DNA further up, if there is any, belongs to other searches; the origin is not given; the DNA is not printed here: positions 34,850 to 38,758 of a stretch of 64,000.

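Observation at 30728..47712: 17-kb, eight-gene co-directional SusC/SusD cluster loaded with FG-GAP/VCBS-ASPIC lipoproteins but no CAZyme or regulator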

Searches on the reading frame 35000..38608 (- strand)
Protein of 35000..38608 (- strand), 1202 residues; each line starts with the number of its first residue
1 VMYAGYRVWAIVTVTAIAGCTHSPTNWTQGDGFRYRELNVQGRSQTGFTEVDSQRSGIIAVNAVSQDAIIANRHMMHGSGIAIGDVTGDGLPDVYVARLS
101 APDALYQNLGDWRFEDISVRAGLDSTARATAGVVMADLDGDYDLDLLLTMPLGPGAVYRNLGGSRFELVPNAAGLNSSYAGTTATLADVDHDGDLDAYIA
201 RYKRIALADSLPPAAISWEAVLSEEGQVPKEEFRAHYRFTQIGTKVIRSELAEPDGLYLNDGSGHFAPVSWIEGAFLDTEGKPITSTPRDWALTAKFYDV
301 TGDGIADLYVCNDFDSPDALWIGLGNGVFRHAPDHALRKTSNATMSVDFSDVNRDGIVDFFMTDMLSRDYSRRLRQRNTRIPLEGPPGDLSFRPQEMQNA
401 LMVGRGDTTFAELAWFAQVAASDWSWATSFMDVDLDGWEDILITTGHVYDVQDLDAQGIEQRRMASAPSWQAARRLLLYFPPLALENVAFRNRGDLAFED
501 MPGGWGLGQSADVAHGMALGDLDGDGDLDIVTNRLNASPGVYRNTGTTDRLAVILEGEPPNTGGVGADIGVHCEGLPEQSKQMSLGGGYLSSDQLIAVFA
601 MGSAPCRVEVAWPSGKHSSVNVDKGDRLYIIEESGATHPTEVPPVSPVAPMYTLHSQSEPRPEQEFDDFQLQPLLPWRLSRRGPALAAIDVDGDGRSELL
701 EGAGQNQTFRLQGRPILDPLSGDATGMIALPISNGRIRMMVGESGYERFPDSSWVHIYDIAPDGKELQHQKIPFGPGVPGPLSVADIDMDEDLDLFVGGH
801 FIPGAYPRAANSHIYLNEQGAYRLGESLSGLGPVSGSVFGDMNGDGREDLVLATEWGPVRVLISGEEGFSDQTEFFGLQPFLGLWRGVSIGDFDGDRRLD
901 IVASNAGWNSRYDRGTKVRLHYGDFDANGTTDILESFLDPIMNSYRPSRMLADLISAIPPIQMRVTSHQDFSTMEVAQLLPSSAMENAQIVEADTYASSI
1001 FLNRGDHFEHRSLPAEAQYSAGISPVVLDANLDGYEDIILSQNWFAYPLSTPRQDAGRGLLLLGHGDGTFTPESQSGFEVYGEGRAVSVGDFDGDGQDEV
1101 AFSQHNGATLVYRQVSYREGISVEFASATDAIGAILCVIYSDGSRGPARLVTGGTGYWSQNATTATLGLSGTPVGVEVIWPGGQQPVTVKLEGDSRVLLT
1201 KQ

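Call 3: search_protein_families(library=pfam, proteins=[window:35000-38608:-], max_evalue=0.01)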
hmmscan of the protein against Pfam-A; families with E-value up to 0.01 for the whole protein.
window:35000-38608:- (1202 aa): 3 families
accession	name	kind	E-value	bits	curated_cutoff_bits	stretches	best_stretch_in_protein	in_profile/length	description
PF13517.12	FG-GAP_3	-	9e-65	215.6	26.9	7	85-147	1-60/61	FG-GAP-like repeat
PF01839.29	FG-GAP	-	4.5e-25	87.5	22.1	2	1084-1102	2-20/37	FG-GAP repeat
PF07593.17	UnbV_ASPIC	-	3.5e-17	62.5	23.4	2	564-621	1-59/68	ASPIC and UnbV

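Call 5: search_protein_families(library=ncbifam, proteins=[window:35000-38608:-], max_evalue=0.01)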
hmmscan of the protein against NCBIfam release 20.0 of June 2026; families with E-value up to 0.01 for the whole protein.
window:35000-38608:- (1202 aa): 0 families
